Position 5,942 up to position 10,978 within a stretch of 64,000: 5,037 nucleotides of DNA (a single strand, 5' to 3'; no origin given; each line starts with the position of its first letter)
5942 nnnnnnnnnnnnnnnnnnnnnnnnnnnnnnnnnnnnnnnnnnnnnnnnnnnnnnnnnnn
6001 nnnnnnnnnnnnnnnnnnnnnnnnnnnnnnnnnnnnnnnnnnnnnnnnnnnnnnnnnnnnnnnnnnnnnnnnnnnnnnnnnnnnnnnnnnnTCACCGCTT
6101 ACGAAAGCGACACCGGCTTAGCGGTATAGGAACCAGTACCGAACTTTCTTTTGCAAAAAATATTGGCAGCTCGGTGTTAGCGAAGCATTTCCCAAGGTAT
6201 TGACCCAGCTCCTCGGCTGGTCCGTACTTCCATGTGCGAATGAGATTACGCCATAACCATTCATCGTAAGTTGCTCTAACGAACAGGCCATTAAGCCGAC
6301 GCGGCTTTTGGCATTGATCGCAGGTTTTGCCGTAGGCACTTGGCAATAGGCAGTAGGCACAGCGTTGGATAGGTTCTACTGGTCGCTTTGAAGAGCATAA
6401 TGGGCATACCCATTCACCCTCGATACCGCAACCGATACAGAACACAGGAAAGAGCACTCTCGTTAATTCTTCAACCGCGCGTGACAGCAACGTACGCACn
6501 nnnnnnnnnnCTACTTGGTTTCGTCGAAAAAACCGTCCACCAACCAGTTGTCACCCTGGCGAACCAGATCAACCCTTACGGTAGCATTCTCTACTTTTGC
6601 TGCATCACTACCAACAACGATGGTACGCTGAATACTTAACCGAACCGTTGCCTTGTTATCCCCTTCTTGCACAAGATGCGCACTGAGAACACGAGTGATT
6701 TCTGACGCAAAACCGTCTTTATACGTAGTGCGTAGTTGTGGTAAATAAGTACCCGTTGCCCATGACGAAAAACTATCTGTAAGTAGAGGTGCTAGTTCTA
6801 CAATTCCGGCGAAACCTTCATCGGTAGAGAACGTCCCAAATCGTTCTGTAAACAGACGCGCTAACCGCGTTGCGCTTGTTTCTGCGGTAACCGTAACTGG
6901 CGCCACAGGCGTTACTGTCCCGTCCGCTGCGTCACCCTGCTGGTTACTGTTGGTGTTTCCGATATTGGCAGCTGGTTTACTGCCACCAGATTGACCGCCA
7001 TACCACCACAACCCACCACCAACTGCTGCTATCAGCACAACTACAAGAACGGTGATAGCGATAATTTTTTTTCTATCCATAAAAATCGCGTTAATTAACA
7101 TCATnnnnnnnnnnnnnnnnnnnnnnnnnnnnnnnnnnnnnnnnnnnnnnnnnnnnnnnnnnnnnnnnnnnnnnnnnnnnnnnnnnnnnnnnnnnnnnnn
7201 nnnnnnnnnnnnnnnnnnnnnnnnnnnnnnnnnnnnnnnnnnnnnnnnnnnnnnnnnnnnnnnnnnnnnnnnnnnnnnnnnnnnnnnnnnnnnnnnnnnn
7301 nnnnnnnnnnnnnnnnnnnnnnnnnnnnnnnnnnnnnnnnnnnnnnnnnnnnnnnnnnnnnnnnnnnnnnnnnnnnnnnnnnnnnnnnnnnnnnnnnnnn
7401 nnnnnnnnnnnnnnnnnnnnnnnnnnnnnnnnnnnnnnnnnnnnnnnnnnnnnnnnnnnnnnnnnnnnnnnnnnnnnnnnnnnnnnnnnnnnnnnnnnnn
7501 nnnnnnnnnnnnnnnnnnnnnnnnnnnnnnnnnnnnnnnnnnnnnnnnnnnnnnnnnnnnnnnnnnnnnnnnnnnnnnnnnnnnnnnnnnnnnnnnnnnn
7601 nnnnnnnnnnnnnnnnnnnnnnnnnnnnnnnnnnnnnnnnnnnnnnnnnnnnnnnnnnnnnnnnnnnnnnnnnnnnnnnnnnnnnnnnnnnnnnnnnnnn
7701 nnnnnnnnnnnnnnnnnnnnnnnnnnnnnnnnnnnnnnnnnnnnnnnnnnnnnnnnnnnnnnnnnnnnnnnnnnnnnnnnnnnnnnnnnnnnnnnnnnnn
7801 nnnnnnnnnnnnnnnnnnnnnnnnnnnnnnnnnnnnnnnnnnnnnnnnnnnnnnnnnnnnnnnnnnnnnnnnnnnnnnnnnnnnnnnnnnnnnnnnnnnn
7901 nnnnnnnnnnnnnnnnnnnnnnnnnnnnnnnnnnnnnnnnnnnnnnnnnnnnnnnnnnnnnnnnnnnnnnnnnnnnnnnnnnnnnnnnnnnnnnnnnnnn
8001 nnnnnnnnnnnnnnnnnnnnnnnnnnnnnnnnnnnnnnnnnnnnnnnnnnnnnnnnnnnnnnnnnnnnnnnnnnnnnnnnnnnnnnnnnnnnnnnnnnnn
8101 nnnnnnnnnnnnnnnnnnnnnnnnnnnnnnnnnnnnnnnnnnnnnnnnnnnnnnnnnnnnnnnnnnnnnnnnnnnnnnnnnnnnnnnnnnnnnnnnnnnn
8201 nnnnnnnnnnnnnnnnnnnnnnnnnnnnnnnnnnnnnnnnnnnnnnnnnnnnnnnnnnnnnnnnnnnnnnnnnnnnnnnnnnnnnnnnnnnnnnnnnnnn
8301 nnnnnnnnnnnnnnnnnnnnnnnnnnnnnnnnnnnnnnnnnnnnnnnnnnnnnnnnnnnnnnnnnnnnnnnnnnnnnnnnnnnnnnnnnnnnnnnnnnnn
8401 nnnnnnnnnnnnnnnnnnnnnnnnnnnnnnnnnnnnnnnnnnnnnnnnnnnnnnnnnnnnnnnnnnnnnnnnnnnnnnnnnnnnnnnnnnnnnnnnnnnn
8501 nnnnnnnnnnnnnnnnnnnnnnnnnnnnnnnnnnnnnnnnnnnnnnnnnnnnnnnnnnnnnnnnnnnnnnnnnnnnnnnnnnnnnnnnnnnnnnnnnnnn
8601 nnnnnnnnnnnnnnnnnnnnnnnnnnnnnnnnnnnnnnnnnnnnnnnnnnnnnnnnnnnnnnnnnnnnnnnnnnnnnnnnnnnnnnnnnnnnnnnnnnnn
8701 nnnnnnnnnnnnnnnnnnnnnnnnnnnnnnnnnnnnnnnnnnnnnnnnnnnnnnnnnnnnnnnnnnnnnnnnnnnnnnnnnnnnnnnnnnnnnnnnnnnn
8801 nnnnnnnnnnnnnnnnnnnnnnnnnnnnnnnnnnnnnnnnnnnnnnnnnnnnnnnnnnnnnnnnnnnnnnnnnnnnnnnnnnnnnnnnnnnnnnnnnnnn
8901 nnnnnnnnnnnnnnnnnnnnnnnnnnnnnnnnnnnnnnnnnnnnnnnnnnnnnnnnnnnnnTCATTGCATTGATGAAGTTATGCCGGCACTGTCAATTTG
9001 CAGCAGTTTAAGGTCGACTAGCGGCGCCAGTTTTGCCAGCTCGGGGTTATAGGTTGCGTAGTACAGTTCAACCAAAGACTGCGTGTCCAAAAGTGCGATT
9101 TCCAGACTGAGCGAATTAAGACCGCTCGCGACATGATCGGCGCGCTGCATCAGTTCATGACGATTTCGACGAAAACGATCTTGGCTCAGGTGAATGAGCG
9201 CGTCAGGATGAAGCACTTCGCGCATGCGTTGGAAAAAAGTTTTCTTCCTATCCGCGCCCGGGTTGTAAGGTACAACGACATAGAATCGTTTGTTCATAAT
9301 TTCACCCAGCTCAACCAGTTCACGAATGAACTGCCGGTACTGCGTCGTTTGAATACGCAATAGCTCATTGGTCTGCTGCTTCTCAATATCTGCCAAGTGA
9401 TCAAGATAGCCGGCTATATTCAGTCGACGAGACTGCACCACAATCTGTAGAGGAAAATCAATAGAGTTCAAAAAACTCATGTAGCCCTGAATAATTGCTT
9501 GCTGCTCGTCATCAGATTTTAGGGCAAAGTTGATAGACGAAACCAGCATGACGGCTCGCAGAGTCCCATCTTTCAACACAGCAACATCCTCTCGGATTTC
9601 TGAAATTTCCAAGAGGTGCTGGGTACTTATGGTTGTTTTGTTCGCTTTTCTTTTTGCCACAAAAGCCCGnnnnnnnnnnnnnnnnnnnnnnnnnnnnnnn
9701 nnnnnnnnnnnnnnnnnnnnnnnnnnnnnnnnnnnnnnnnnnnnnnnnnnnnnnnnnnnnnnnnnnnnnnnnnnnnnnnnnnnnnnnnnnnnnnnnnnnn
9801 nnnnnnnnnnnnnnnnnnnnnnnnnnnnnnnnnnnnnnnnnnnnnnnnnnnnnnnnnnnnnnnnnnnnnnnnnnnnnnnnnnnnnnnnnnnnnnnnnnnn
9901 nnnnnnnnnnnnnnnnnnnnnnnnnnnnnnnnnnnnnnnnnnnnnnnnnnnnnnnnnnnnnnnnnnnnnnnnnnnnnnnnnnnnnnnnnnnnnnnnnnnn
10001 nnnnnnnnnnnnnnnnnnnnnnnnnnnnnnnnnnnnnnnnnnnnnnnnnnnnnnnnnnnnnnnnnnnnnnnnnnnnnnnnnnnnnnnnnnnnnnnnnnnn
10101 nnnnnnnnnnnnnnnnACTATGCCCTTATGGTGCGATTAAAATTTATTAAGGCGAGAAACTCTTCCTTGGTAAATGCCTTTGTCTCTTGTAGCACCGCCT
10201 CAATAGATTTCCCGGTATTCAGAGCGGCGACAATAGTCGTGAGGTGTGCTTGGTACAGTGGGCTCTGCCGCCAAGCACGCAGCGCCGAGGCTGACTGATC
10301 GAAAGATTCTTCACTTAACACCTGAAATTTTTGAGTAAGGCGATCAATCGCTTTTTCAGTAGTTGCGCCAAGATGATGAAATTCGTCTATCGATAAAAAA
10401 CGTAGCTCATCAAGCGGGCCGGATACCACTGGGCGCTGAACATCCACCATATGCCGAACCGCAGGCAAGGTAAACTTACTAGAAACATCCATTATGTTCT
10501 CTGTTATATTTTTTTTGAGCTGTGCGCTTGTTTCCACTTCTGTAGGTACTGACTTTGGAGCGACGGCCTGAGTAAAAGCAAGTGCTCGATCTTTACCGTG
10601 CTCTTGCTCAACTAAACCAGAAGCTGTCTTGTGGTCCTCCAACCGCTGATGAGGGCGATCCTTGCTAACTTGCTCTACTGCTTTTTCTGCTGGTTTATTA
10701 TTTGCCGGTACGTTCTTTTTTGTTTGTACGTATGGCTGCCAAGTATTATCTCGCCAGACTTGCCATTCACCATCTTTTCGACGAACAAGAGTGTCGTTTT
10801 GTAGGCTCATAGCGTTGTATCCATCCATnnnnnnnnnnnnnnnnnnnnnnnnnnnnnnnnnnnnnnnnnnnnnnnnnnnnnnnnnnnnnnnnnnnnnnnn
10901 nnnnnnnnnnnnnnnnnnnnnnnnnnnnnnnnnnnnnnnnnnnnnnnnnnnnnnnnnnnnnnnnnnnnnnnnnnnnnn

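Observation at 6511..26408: Compact T4SS-like cluster joined to a giant glycan-binding surface protein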

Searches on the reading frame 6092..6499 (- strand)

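Call 7: search_protein_families(library=pfam, proteins=[window:6092-6499:-], max_evalue=0.01)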
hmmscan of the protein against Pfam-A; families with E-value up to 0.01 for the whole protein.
window:6092-6499:- (135 aa): 1 family
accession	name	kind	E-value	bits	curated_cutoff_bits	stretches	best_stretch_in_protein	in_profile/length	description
PF18912.6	DZR_2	-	0.00048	20.3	27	1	13-64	2-56/56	Double zinc ribbon domain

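Call 19: search_protein_families(library=ncbifam, proteins=[window:6092-6499:-], max_evalue=0.1)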
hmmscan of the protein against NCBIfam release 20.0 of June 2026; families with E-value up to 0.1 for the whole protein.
window:6092-6499:- (135 aa): 1 family
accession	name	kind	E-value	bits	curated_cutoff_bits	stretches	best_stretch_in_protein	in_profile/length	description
TIGR00201.1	comF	subfamily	0.00094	19.2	233.55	1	32-133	1-94/190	ComF family protein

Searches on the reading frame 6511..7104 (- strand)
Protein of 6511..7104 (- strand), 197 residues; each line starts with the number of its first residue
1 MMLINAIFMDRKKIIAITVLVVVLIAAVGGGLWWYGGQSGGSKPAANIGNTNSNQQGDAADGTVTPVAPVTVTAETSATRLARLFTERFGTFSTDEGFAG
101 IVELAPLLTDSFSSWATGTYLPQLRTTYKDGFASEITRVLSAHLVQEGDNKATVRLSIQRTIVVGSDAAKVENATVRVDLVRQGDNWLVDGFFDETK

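Call 5: search_protein_families(library=pfam, proteins=[window:6511-7104:-], max_evalue=0.1)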
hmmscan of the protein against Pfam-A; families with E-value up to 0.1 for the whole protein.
window:6511-7104:- (197 aa): 1 family
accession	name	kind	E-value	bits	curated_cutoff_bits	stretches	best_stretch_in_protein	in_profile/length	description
PF06097.16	DUF945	-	0.095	12.2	26.8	0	12-52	2-41/460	Bacterial protein of unknown function (DUF945)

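Call 18: search_protein_families(library=ncbifam, proteins=[window:6511-7104:-], max_evalue=0.1)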
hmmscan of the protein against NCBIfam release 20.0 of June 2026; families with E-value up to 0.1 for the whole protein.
window:6511-7104:- (197 aa): 5 families
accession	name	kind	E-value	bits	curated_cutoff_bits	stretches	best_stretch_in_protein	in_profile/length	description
NF051431.1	Rv0361_Cterm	subfamily_domain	0.00039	20.6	37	1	12-52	4-43/140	Rv0361 family membrane protein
NF004285.1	PRK05696.1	equivalog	0.0018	18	179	1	11-55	17-61/171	flagellar basal body-associated protein FliL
NF005435.1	PRK07021.1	equivalog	0.012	15.4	131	1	12-43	6-39/157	flagellar basal body-associated protein FliL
NF052427.1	StpK7MSMEG_1200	equivalog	0.018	13.6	900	1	11-70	294-353/601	serine/threonine protein kinase StpK7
TIGR03931.1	T7SS_Rv3446c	hypoth_equivalog_domain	0.032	14.6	47.6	1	20-77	6-61/194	type VII secretion-associated protein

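Call 36: find_homologous_proteins(query=window:6511-7104:-, max_evalue=0.001)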
Query window:6511-7104:- (197 aa): 1 proteins with E <= 0.001 among 483 candidates.
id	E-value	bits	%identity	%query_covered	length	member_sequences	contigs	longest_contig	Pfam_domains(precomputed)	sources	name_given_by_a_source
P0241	1.1e-121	422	100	99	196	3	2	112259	-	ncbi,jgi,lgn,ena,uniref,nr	ncbi:hypothetical protein COV04_00145 [Candidatus Uhrbacteria bacterium CG10_big_fil_rev_8_21_14_0_1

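Call 39: search_solved_structures(query=A2, max_evalue=10)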
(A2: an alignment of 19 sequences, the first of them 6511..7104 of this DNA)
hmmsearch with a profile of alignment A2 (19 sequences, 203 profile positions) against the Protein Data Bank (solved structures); distinct sequences matched with E-value up to 10: 9.
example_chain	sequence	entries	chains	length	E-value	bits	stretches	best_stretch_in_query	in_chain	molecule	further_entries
8ri0_A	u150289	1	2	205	0.11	15.5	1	115-172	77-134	tRNA (guanine-N(1)-)-methyltransferase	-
7muc_AF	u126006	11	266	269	0.19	14.7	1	5-66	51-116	DotF | IcmG (DotF)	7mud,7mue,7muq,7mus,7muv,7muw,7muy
5nc6_B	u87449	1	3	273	0.26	14.3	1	7-62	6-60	Peptidoglycan N-acetylglucosamine deacetylase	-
5a2f_A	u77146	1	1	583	0.31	14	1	3-57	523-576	CD166 ANTIGEN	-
2mn7_A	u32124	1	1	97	0.31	14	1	12-80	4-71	Sec-independent protein translocase protein TatA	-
8b1n_A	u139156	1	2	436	0.32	14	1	116-172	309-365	tRNA (guanine-N(1)-)-methyltransferase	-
2mn6_B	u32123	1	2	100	0.33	13.9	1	12-80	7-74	Sec-independent protein translocase protein TatA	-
9hmf_O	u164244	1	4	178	0.52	13.3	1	8-55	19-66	Flagellar protein FliL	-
6iyc_E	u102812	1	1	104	0.76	12.7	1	8-81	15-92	Amyloid-beta A4 protein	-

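Call 48: predict_structure(protein=window:6511-7104:-)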
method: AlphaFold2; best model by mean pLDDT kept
length: 197 residues; sequences in the alignment: 1
mean_pLDDT: 54.3   pTM: 0.39
mean pLDDT of the five models: 54.3, 52.0, 44.3, 43.7, 43.6
residues with pLDDT >= 90: 0; 70-90: 28; 50-70: 86; < 50: 83
segments of 3 or more residues with pLDDT < 50: 36-82, 88-90, 93-103, 105-107, 113-121
pLDDT, mean of each block of 10 residues (from residue 1): 54 65 63 46 41 41 33 37 49 47 49 46 50 58 71 73 62 72 67 67
secondary structure, 60 per line:
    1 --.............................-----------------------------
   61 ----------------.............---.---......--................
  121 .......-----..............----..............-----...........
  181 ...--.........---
elements in order: H3-31 H77-89 H97-102 H105-127 E133-146 E151-164 E170-183 E186-194

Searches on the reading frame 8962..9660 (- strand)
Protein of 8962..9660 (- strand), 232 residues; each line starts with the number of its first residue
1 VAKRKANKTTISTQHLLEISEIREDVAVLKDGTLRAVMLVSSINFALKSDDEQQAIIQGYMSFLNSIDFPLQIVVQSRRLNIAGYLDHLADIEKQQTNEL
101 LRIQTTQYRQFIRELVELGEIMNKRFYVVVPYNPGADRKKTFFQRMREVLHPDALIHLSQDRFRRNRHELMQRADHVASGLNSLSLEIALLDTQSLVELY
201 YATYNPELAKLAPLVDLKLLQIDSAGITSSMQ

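Call 5: search_protein_families(library=pfam, proteins=[window:8962-9660:-], max_evalue=0.1)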
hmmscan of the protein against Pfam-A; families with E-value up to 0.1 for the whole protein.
window:8962-9660:- (232 aa): 0 families

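Call 18: search_protein_families(library=ncbifam, proteins=[window:8962-9660:-], max_evalue=0.1)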
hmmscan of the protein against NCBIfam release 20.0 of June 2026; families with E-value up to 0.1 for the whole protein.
window:8962-9660:- (232 aa): 5 families
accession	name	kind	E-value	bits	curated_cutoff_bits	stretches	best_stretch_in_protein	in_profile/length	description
NF045975.1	VirB4_plasma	equivalog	3.3e-10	38.3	590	1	4-130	95-233/894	Mbov_0397 family ICE element conjugal transfer ATPase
NF041427.1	TrsD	subfamily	2.5e-06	27.5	200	1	7-66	9-68/201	TrsD/TraD family conjugative transfer protein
NF045971.1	conju_CD1110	equivalog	0.0001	20.7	325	1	14-146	2-136/752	VirB4-like conjugal transfer ATPase, CD1110 family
TIGR03142.1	cytochro_ccmI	equivalog_domain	0.013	15.8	29.3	0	75-110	31-64/118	c-type cytochrome biogenesis protein CcmI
NF011996.0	PRK15452.1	equivalog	0.014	14.2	534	1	110-156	47-95/449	prephenate-dependent tRNA uridine(34) hydroxylase TrhP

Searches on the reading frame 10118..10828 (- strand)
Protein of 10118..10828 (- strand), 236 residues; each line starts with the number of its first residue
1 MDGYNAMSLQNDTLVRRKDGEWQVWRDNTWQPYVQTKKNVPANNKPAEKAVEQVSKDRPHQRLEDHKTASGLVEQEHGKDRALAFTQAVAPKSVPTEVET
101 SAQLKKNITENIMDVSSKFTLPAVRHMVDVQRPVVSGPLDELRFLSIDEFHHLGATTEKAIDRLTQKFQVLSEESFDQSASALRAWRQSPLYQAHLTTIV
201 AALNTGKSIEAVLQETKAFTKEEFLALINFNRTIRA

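Call 5: search_protein_families(library=pfam, proteins=[window:10118-10828:-], max_evalue=0.1)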
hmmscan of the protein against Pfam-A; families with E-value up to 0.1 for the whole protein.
window:10118-10828:- (236 aa): 1 family
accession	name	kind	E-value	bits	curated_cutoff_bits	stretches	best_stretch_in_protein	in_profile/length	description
PF10415.14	FumaraseC_C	-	0.043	14.7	32.5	0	202-230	21-49/54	Fumarase C C-terminus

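Call 18: search_protein_families(library=ncbifam, proteins=[window:10118-10828:-], max_evalue=0.1)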
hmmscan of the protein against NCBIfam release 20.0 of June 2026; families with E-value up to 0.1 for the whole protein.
window:10118-10828:- (236 aa): 0 families

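Call 76: search_solved_structures(query=A5, max_evalue=1)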
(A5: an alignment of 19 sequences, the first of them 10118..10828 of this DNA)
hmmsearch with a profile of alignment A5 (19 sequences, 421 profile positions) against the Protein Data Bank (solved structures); distinct sequences matched with E-value up to 1: 3.
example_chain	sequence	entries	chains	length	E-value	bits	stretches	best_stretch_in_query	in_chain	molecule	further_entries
3fd2_A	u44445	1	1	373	0.033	17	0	167-226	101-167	Site-specific DNA endonuclease I-MsoI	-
6qmp_C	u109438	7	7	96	0.38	13.5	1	317-345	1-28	Nuclear transcription factor Y subunit gamma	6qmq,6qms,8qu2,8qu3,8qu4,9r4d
8amz_I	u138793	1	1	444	0.5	13.1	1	250-322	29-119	AAA domain-containing protein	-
